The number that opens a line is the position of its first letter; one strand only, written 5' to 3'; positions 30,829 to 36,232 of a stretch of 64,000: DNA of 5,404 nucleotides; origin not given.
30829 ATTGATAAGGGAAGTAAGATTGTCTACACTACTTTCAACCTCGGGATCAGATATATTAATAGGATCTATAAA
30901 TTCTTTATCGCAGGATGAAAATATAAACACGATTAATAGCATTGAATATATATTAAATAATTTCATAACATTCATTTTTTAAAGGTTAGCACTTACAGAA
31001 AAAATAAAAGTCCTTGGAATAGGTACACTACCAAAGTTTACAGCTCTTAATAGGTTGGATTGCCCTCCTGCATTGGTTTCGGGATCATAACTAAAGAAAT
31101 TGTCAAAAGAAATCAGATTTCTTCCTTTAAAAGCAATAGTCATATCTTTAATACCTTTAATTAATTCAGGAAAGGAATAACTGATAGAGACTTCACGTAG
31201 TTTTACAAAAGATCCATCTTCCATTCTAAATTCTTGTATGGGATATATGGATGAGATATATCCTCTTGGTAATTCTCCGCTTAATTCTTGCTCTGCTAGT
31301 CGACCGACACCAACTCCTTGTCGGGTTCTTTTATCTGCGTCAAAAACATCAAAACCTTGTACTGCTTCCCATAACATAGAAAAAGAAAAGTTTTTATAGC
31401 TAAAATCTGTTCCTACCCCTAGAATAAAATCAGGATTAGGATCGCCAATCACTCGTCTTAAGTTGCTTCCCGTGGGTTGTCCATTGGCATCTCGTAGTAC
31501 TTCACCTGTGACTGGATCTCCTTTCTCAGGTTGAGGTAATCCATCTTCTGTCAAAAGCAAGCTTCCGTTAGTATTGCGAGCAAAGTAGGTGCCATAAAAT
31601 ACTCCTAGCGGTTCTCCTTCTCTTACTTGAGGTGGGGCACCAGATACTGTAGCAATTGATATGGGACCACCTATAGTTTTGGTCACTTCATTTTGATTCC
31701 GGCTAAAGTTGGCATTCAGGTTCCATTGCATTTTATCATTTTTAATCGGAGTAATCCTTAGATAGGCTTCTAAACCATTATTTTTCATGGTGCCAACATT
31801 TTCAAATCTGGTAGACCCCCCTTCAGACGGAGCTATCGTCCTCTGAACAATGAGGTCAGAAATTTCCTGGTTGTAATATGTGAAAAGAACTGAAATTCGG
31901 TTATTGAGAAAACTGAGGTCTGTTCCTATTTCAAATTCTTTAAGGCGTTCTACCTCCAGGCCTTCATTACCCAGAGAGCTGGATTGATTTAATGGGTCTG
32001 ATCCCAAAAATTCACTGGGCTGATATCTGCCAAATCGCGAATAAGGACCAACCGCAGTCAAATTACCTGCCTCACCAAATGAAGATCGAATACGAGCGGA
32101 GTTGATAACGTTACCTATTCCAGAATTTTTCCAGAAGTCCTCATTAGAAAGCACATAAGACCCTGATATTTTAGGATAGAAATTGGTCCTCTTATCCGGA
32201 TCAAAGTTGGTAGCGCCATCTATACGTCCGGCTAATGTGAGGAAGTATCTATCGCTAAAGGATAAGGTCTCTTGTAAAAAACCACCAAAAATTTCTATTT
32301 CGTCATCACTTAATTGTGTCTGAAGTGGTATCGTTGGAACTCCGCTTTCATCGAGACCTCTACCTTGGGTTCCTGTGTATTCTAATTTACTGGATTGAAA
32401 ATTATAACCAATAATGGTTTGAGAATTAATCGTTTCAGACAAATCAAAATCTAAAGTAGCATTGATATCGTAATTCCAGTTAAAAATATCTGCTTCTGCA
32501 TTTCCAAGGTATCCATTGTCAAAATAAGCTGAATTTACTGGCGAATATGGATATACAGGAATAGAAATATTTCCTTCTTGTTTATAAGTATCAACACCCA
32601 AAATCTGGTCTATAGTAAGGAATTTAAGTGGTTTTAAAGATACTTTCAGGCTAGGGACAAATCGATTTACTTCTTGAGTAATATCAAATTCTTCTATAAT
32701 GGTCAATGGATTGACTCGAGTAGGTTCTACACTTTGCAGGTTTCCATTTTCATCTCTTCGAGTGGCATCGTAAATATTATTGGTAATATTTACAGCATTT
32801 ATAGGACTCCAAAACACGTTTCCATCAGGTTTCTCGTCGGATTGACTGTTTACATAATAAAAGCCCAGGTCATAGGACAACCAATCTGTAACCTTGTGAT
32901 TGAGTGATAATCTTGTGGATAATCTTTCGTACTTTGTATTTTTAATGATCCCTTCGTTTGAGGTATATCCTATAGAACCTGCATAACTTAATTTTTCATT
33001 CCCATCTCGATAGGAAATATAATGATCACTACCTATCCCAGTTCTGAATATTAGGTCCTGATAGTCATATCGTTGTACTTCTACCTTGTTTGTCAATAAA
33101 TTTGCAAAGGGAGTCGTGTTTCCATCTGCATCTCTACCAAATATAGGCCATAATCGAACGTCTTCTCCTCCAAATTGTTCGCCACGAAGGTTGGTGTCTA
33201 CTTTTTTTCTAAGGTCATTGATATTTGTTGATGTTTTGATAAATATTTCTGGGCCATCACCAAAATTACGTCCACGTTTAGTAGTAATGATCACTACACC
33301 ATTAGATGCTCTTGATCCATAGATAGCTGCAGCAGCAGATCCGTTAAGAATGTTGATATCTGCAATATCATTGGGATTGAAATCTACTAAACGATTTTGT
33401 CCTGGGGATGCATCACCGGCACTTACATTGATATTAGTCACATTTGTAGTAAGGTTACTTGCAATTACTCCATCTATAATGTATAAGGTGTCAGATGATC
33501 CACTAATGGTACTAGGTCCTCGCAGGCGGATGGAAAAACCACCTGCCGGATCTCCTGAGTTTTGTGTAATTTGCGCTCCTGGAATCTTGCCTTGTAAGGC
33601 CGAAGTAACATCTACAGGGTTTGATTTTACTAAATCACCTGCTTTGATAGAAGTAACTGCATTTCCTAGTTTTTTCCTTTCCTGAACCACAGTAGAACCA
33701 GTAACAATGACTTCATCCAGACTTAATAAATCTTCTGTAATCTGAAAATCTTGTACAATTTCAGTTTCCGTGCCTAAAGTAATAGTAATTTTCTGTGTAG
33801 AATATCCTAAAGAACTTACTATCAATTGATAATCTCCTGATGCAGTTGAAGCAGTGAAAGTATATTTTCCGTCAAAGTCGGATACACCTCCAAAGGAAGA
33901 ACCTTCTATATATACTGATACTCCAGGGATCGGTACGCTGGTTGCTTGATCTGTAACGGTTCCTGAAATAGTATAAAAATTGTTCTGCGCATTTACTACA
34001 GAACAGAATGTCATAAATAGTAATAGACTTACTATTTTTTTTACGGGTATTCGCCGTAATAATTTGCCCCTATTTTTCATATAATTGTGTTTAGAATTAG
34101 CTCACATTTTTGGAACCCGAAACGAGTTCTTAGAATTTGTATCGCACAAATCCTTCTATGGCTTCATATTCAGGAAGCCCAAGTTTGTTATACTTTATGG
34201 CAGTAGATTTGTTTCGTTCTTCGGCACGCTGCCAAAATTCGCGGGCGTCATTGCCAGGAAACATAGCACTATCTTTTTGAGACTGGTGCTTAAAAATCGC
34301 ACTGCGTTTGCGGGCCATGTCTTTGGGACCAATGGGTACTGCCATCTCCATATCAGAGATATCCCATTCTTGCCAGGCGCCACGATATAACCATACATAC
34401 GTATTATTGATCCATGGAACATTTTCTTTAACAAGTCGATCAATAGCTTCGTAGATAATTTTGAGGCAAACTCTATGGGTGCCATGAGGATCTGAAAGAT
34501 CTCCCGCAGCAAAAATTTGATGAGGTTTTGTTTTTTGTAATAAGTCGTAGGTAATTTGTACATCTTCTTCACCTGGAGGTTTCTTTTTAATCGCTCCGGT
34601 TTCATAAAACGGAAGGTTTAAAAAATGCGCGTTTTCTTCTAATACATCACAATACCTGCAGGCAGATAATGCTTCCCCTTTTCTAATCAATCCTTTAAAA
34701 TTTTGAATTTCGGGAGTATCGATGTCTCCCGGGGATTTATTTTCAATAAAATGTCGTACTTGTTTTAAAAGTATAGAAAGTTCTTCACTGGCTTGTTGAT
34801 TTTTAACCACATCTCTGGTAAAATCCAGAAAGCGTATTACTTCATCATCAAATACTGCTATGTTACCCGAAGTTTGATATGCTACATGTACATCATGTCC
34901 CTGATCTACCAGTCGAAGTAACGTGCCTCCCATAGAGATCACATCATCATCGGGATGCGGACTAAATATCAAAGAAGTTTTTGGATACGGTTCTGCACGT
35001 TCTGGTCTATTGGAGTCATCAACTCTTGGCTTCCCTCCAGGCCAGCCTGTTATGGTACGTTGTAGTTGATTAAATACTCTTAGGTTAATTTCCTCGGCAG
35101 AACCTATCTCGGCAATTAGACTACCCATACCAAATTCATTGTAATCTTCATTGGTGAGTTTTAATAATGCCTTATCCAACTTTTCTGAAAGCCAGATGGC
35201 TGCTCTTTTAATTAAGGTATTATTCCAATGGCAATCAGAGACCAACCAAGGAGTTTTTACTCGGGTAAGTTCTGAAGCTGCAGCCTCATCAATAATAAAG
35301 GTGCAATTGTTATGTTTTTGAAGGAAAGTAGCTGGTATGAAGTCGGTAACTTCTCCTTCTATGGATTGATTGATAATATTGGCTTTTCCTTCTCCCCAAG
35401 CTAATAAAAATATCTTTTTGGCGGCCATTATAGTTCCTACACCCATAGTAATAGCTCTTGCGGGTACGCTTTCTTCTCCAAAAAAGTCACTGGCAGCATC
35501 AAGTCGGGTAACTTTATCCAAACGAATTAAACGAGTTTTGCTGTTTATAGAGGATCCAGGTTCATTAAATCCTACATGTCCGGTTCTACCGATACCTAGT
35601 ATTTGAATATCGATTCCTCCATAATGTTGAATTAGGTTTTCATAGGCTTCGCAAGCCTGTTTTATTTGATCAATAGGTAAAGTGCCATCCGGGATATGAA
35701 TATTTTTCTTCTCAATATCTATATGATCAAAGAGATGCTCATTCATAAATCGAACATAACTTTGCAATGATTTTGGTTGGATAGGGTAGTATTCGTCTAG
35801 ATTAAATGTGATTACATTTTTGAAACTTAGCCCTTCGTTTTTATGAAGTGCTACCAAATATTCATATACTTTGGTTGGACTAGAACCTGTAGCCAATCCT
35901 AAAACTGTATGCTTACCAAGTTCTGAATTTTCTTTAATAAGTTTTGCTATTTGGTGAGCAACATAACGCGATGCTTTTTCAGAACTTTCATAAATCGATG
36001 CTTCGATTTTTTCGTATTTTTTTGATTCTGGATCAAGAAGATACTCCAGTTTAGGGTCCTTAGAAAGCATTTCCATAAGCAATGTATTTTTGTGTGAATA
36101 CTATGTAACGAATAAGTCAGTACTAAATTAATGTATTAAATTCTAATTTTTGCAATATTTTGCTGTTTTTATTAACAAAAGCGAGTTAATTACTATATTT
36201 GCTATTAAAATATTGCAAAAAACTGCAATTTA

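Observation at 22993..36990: SusC/SusD pair joined to a cytoplasmic anhydro-muropeptide recycling module: candidate peptidoglycan-fragment utilization locus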

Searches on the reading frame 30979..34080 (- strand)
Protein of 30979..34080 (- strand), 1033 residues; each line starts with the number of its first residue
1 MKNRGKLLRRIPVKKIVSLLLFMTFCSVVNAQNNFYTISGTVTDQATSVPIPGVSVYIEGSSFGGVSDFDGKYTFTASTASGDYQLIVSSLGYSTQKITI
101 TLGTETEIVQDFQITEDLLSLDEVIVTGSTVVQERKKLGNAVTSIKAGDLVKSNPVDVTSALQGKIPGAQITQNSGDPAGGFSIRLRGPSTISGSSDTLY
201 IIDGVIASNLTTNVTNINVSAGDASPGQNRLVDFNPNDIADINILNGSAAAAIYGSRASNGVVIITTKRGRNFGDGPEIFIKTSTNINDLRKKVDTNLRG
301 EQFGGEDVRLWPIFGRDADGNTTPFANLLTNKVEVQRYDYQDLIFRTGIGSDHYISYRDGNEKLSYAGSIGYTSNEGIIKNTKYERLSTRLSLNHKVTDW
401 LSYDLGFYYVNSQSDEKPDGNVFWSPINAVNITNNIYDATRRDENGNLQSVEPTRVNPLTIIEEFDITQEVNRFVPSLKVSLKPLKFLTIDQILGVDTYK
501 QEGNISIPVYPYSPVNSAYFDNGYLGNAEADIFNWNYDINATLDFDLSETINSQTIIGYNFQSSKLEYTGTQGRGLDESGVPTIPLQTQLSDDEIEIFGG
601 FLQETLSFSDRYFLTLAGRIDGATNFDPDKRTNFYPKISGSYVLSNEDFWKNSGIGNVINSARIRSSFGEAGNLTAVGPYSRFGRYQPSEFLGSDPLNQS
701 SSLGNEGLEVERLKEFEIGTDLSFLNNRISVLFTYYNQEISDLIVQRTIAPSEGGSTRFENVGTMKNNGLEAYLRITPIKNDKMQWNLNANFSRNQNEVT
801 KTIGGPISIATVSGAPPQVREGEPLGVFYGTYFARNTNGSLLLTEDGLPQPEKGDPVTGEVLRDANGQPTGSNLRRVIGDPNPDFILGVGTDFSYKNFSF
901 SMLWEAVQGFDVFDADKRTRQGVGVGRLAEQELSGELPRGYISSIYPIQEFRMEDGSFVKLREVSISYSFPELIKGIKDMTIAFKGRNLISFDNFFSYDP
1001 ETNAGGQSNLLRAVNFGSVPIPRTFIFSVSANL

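Call 3: search_protein_families(library=pfam, proteins=[window:30979-34080:-], max_evalue=0.001)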
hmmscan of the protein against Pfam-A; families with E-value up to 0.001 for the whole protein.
window:30979-34080:- (1033 aa): 4 families
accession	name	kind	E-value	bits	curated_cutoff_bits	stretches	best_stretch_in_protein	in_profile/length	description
PF13715.12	CarbopepD_reg_2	-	1.9e-21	76.3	32.2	1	38-126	1-88/88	CarboxypepD_reg-like domain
PF13620.12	CarboxypepD_reg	-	6.7e-14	52.4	32.3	1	37-113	1-80/82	Carboxypeptidase regulatory-like domain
PF07715.20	Plug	-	8e-14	52.5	23.9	1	136-262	3-107/107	TonB-dependent Receptor Plug Domain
PF14905.12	OMP_b-brl_3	-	4.5e-07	29.7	27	1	699-800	204-302/408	Outer membrane protein beta-barrel family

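Call 4: search_protein_families(library=ncbifam, proteins=[window:30979-34080:-], max_evalue=0.001)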
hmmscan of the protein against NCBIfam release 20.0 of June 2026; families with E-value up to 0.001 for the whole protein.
window:30979-34080:- (1033 aa): 8 families
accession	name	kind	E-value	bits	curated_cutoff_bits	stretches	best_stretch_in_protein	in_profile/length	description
TIGR04056.1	OMP_RagA_SusC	subfamily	3e-177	591.9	368.25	1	37-1032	2-980/981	SusC/RagA family TonB-linked outer membrane protein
TIGR04057.1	SusC_RagA_signa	signature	6.6e-13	48.2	46.2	1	238-268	1-31/31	SusC/RagA subfamily TonB-dependent outer membrane receptor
NF010051.0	PRK13528.1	subfamily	3e-12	45.6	583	2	122-273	34-177/727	FepA family TonB-dependent siderophore receptor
NF010048.1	PRK13524.1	subfamily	5.8e-11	41.6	493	1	109-272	28-180/744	FepA family TonB-dependent siderophore receptor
TIGR01779.1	TonB-B12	equivalog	3.7e-07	29.1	599.7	1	120-280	27-165/614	TonB-dependent vitamin B12 receptor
NF052345.1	S_layer_anammox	exception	6.4e-06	23.8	1400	1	30-174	1307-1448/1596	Kustd1514 family S-layer glycoprotein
NF053692.1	BamP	equivalog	0.00017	21.1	230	1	14-160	2-144/251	BamP family beta-barrel-assembly machinery protein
NF053590.1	TonB_dep_TOL0244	equivalog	0.00057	18.6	645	0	237-286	110-157/604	TOL_0244 family TonB-dependent receptor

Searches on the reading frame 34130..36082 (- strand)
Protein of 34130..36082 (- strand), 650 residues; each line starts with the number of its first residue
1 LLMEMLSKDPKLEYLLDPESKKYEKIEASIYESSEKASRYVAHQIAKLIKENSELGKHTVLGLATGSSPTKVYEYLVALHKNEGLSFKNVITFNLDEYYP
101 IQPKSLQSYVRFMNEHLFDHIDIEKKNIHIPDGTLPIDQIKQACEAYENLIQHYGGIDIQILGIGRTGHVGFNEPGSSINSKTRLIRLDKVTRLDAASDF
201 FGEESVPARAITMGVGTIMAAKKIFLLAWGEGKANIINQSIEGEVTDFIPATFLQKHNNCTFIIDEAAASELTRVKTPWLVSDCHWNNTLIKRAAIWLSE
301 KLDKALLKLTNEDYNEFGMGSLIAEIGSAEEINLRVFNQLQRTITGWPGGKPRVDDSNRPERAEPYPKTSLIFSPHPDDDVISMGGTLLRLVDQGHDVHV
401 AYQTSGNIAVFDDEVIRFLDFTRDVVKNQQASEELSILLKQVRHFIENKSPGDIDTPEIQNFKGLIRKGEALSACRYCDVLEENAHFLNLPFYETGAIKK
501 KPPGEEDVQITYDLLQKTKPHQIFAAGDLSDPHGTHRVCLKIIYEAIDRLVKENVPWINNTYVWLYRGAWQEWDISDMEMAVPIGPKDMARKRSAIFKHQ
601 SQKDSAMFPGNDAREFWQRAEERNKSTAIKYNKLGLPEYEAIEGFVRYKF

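Call 3: search_protein_families(library=pfam, proteins=[window:34130-36082:-], max_evalue=0.001)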
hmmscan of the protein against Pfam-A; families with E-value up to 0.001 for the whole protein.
window:34130-36082:- (650 aa): 2 families
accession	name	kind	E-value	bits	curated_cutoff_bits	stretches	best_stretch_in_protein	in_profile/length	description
PF01182.26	Glucosamine_iso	-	4.1e-21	76.3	27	1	33-260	2-222/225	Glucosamine-6-phosphate isomerases/6-phosphogluconolactonase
PF02585.22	PIG-L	-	6.2e-17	62.7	28.2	1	371-546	1-128/129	GlcNAc-PI de-N-acetylase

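Call 4: search_protein_families(library=ncbifam, proteins=[window:34130-36082:-], max_evalue=0.001)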
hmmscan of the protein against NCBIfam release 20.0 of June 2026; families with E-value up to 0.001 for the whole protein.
window:34130-36082:- (650 aa): 9 families
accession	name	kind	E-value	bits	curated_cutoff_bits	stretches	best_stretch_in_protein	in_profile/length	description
NF002557.0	PRK02122.1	subfamily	0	1041.7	384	1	19-650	22-652/653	glucosamine-6-phosphate deaminase-like protein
NF001684.0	PRK00443.1-4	subfamily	4.3e-79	265.7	326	1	30-274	5-243/260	glucosamine-6-phosphate deaminase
TIGR00502.1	nagB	equivalog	1e-78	264.3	236.9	1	32-273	7-248/259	glucosamine-6-phosphate deaminase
NF001682.0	PRK00443.1-1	equivalog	8e-50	169.6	528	1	41-270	12-232/262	glucosamine-6-phosphate deaminase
NF001685.0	PRK00443.1-5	equivalog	1.3e-49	168.9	513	1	35-277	10-251/266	glucosamine-6-phosphate deaminase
NF007291.0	PRK09762.1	equivalog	2e-37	129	271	1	34-266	16-235/236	galactosamine-6-phosphate isomerase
NF009022.0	PRK12358.1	equivalog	8.3e-35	120.4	247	1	41-273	16-238/239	glucosamine-6-phosphate deaminase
TIGR01198.1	pgl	equivalog_domain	7.3e-23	81.3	124.45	1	30-271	1-233/234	6-phosphogluconolactonase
TIGR04001.1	thiol_BshB1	equivalog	2.2e-05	24.3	182.5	1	371-409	5-43/226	bacillithiol biosynthesis deacetylase BshB1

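Call 69: search_solved_structures(query=window:34130-36082:-, max_evalue=0.00001)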
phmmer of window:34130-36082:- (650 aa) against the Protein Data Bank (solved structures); distinct sequences matched with E-value up to 0.00001: 18.
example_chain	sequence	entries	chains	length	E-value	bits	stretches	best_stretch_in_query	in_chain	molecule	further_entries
2bkv_A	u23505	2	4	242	7.5e-54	186.7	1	35-270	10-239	GLUCOSAMINE-6-PHOSPHATE DEAMINASE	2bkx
3hn6_A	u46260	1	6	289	2.2e-50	175.3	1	32-277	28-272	Glucosamine-6-phosphate deaminase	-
7lqm_A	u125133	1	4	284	2.9e-47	164.9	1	38-277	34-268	Glucosamine-6-phosphate deaminase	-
4r7t_A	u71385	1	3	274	1.5e-46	162.6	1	36-281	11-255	Glucosamine-6-phosphate deaminase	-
5hj5_A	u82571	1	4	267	1.6e-46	162.6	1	36-279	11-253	Glucosamine-6-phosphate deaminase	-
1ne7_A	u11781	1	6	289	9.1e-46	160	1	32-277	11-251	Glucosamine-6-phosphate isomerase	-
7lqn_A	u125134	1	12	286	1.1e-44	156.5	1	36-277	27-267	Glucosamine-6-phosphate deaminase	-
1cd5_A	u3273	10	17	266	1.6e-44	155.9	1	35-277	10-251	PROTEIN (GLUCOSAMINE 6-PHOSPHATE DEAMINASE) | GLUCOSAMINE 6-PHOSPHATE DEAMINASE | GLUCOSAMINE-6-PHOSPHATE DEAMINASE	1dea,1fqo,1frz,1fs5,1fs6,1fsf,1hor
1jt9_A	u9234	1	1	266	1.2e-43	153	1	35-277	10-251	Glucosamine-6-Phosphate deaminase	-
2ri0_A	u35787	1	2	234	7.5e-42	147.1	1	47-269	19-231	Glucosamine-6-phosphate deaminase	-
2ri1_A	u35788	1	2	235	7.6e-42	147.1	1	47-269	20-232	Glucosamine-6-phosphate deaminase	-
6nbg_A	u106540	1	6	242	1.1e-21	80.4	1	58-273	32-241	Glucosamine-6-phosphate deaminase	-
3e15_A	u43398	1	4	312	1.2e-12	50.6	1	29-175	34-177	Glucose-6-phosphate 1-dehydrogenase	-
1vl1_A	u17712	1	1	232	7.6e-09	38.1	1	47-172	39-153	6-phosphogluconolactonase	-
1pbt_A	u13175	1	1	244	8.8e-09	37.8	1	47-172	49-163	6-phosphogluconolactonase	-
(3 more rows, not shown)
